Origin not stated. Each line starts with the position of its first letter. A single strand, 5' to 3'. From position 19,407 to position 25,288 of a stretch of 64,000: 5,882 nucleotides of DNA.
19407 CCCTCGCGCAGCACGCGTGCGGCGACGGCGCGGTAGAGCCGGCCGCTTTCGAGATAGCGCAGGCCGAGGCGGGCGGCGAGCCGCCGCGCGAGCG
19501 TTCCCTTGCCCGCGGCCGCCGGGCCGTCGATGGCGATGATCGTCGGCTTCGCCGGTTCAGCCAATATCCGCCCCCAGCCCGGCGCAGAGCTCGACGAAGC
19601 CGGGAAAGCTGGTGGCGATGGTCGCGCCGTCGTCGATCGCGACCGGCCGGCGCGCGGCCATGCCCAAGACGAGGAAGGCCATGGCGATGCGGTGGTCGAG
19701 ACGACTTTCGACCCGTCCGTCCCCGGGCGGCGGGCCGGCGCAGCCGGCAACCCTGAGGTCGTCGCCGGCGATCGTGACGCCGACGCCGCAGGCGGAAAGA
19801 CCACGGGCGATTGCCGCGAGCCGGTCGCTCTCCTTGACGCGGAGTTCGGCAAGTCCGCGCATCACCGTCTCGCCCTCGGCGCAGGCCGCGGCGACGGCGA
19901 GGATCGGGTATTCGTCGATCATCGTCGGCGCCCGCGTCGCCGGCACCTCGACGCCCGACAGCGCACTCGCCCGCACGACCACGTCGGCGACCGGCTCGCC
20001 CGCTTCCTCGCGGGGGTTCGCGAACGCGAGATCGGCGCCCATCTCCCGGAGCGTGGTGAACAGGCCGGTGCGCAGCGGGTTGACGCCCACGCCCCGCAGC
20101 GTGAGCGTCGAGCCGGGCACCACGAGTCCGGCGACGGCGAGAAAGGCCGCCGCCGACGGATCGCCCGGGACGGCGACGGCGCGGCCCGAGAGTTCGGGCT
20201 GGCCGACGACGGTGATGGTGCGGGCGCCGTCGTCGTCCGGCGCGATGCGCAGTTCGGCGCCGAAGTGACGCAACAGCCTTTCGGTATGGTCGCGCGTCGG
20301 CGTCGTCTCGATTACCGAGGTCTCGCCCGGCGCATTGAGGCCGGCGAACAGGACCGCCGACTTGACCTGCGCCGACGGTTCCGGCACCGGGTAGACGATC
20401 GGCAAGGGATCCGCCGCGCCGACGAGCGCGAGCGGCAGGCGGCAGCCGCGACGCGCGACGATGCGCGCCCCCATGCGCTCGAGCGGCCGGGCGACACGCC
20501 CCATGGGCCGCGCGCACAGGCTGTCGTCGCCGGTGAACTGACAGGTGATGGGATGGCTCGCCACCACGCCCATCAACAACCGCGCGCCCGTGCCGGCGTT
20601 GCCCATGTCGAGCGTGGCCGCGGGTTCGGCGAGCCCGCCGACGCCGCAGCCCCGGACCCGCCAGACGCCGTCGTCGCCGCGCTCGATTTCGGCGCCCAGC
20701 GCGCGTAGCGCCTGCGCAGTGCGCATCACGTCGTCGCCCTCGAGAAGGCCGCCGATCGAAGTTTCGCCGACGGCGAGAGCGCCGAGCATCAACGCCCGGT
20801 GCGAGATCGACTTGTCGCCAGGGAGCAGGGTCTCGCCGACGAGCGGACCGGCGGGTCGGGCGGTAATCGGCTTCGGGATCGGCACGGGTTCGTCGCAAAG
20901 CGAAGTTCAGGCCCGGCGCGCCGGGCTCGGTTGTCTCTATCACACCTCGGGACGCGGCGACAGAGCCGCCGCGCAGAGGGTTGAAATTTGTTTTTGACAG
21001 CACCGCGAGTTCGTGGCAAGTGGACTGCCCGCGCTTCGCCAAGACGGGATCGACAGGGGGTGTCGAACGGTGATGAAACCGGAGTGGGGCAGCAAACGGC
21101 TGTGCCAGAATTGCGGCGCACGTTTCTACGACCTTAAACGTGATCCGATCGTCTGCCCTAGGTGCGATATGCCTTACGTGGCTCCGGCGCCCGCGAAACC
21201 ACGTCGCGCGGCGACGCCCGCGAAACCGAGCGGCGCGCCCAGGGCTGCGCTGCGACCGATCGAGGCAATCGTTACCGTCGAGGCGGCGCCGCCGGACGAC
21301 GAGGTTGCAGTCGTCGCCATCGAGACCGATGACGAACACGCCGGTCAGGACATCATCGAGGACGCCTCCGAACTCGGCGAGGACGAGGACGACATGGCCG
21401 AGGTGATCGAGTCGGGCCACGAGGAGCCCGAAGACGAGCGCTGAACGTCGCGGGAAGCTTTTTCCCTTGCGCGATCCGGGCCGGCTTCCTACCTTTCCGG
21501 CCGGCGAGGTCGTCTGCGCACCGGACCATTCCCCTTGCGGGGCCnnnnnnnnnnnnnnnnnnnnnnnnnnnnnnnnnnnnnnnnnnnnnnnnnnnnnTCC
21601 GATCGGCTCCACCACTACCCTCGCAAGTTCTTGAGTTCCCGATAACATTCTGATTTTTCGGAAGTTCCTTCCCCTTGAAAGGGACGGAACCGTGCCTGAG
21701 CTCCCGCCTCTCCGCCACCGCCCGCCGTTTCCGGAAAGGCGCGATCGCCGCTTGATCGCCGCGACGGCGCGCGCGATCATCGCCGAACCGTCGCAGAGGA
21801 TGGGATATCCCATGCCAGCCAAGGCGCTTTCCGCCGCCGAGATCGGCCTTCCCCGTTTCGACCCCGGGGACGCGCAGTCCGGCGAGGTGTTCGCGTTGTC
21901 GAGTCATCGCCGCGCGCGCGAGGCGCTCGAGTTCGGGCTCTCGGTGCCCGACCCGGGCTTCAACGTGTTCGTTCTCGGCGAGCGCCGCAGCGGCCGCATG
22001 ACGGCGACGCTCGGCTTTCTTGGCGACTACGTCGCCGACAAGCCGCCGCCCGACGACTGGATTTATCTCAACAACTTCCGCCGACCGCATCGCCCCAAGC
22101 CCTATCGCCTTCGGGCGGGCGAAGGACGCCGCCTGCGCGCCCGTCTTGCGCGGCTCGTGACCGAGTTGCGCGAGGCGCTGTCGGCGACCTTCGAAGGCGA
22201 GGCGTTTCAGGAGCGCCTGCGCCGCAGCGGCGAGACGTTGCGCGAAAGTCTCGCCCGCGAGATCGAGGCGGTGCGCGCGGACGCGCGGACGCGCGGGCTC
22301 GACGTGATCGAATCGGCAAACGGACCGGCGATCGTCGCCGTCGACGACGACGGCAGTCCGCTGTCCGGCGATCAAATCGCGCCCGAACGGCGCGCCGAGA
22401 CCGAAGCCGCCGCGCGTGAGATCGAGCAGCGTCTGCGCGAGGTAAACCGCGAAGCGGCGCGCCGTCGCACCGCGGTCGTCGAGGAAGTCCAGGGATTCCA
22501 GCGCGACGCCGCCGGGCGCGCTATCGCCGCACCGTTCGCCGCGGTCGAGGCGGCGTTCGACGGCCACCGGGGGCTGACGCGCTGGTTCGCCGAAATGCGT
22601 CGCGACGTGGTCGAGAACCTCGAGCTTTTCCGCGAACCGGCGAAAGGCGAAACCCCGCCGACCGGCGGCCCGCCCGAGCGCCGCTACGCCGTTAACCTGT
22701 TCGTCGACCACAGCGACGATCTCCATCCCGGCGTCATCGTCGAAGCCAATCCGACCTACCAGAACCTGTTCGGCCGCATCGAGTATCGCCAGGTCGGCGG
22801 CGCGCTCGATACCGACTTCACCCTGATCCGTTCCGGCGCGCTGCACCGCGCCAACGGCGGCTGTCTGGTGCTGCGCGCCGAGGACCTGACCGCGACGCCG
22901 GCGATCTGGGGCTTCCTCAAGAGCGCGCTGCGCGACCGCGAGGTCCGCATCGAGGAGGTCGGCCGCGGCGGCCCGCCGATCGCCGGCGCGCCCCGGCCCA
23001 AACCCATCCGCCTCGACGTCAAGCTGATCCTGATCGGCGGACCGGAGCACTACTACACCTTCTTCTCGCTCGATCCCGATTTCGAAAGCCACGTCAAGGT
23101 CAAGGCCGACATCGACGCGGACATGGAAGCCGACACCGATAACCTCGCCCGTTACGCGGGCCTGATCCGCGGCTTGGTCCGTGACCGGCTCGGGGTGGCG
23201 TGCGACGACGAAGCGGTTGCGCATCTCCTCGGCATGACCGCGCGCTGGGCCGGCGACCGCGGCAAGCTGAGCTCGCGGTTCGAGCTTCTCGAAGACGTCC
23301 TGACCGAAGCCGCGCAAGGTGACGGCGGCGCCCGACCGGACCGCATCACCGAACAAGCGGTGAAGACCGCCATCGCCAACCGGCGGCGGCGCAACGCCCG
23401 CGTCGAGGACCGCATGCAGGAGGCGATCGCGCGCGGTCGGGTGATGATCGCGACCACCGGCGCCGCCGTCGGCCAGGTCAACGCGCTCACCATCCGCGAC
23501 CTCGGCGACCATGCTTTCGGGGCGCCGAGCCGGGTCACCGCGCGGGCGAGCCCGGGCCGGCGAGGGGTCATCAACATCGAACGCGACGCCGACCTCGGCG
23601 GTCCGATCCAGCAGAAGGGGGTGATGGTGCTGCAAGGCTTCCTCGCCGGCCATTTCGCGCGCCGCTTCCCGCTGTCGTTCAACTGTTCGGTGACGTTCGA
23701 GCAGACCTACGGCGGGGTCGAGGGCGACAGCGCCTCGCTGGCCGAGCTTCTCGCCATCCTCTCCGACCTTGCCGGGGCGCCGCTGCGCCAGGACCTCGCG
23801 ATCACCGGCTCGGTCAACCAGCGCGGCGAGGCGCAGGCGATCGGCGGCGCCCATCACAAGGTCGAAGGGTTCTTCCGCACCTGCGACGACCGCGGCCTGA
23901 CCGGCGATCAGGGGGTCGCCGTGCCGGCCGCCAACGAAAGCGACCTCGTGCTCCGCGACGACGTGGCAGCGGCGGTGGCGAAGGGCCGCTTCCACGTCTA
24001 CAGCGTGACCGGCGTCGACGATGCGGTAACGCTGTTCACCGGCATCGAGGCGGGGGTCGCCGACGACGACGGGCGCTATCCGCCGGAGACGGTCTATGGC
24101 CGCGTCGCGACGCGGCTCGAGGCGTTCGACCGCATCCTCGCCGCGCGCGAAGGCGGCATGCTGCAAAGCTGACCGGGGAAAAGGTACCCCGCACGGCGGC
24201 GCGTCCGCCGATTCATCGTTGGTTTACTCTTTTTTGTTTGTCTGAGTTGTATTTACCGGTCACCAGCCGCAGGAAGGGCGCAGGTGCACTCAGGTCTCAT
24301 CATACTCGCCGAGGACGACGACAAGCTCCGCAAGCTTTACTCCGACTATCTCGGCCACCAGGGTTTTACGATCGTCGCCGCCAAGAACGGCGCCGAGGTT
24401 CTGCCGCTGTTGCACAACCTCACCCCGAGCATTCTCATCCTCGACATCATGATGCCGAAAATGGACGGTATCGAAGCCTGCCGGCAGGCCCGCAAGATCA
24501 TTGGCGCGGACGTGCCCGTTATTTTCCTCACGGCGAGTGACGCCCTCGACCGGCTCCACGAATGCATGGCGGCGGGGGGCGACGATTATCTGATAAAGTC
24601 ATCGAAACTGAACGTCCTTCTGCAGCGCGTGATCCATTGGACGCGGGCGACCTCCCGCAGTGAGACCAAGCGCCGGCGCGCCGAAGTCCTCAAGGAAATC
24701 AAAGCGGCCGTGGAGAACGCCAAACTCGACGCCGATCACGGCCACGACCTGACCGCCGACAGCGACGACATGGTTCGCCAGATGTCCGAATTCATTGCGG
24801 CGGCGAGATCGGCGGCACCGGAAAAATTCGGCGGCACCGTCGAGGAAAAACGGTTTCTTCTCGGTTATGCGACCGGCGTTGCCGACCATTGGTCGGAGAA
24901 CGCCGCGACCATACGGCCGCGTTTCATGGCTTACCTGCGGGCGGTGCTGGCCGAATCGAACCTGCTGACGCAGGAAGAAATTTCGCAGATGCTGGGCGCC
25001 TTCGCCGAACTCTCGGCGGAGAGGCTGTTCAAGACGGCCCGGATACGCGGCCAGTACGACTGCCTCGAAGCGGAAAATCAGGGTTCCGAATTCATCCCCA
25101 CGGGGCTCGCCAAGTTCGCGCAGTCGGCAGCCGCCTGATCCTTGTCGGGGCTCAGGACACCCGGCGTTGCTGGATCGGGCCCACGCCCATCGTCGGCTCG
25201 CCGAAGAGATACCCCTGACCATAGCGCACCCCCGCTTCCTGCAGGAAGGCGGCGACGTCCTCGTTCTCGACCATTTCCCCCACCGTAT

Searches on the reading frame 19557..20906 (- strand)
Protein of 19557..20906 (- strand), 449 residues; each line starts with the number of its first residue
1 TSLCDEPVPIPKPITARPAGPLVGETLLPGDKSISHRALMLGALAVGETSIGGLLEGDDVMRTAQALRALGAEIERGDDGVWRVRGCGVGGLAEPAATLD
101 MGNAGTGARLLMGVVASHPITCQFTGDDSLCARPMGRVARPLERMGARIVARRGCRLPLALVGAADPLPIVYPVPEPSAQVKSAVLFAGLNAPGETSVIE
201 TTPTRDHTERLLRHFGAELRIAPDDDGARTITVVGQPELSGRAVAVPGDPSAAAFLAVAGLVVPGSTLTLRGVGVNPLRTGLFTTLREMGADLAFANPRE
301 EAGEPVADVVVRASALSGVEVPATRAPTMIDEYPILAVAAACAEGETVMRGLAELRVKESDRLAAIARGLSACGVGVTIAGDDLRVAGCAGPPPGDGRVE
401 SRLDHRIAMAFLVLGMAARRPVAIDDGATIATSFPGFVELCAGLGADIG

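Call 17: search_protein_families(library=ncbifam, proteins=[window:19557-20906:-], max_evalue=0.0001)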
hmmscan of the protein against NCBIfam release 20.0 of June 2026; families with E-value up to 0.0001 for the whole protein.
window:19557-20906:- (449 aa): 5 families
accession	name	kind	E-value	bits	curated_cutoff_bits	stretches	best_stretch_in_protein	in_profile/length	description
NF011381.1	PRK14806.1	equivalog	6.3e-135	451.2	902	1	15-447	305-729/733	bifunctional prephenate dehydrogenase/3-phosphoshikimate 1-carboxyvinyltransferase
TIGR01356.1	aroA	equivalog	6.2e-117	390.9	287.25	1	25-446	2-414/415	3-phosphoshikimate 1-carboxyvinyltransferase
NF008816.0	PRK11860.1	equivalog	4.8e-43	147.2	943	1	24-441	17-432/662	bifunctional 3-phosphoshikimate 1-carboxyvinyltransferase/cytidylate kinase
NF006873.0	PRK09369.1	subfamily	1.5e-10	40.3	297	1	123-448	112-414/419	UDP-N-acetylglucosamine 1-carboxyvinyltransferase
TIGR01072.1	murA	equivalog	2e-09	36.8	392.7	1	21-448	11-414/416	UDP-N-acetylglucosamine 1-carboxyvinyltransferase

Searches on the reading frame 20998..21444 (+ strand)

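Call 17: search_protein_families(library=ncbifam, proteins=[window:20998-21444:+], max_evalue=0.0001)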
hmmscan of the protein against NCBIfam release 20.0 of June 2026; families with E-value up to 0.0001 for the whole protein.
window:20998-21444:+ (148 aa): 1 family
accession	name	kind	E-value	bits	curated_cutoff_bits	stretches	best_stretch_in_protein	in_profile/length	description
TIGR02300.1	FYDLN_acid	hypoth_equivalog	5.2e-14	52.8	41.65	1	26-138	2-111/129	TIGR02300 family protein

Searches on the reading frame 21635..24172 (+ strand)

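Call 17: search_protein_families(library=ncbifam, proteins=[window:21635-24172:+], max_evalue=0.0001)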
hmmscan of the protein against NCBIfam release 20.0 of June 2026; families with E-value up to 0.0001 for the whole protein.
window:21635-24172:+ (845 aa): 4 families
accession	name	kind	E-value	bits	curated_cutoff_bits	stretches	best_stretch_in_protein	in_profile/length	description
TIGR00764.1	lon_rel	equivalog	7.3e-23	81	516.6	1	376-778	183-574/608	ATP-dependent protease LonB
TIGR02903.1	spore_lon_C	equivalog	1.9e-07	30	678.8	1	693-747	521-575/615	Lon family ATP-dependent protease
TIGR02902.1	spore_lonB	equivalog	5.1e-05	22.1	723.3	1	684-748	429-492/531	ATP-dependent protease LonB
NF008053.0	PRK10787.1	equivalog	5.5e-05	21.4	891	1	696-772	676-745/784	endopeptidase La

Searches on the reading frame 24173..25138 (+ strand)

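Call 17: search_protein_families(library=ncbifam, proteins=[window:24173-25138:+], max_evalue=0.0001)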
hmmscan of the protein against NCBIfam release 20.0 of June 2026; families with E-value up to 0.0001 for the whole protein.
window:24173-25138:+ (321 aa): 86 families (the best 25 are shown)
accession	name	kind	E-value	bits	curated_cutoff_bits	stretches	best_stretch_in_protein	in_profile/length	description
NF041733.1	resp_reg_CseB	equivalog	4.4e-22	78.6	350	1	43-181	3-140/228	two-component system response regulator CseB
NF045944.1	ResRegRpaBCyano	equivalog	5.1e-22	78.4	330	1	45-178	2-136/229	response regulator transcription factor RpaB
NF051850.1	RespRegRprY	equivalog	7.5e-21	74.6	370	1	43-160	7-123/234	response regulator transcription factor RprY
NF040689.1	MtrAB_MtrA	equivalog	2.6e-20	72.7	300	1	43-167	1-123/219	MtrAB system response regulator MtrA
NF007135.0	PRK09581.1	equivalog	2.7e-19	69.3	474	1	44-185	6-148/457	PleD family two-component system response regulator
TIGR02154.1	PhoB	equivalog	4.8e-19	68.6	296.2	1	43-166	5-129/226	phosphate regulon transcriptional regulator PhoB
NF007982.1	PRK10710.1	equivalog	6.4e-19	68.4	380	1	40-173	7-138/235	envelope stress response regulator BaeR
NF007005.1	PRK09468.1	equivalog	8.4e-19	67.9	331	1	43-159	6-121/237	osmolarity response regulator transcription factor OmpR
NF008469.0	PRK11361.1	equivalog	2.9e-18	65.8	714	1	43-155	7-121/461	acetoacetate metabolism transcriptional regulator AtoC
NF045505.1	RR_RssB_Pseudo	equivalog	4e-18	65.6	700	1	43-185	8-154/394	two-component system response regulator RssB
NF040534.1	resp_reg_YycF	equivalog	7.5e-18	64.6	340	1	44-177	4-134/231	response regulator YycF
NF033120.0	vanR_FM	exception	3.4e-17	62.9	460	1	43-159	6-120/231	vancomycin resistance response regulator transcription factor, VanR-F/VanR-M family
TIGR01387.1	cztR_silR_copR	subfamily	3.7e-17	62.7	279.2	1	43-167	1-124/218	heavy metal response regulator transcription factor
NF007969.0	PRK10693.1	equivalog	4.3e-17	62.1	329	1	43-183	10-150/337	two-component system response regulator RssB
NF053854.1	RespRegPhoBBctds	equivalog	4.7e-17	62.1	270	1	43-174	1-136/225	two-component system response regulator PhoB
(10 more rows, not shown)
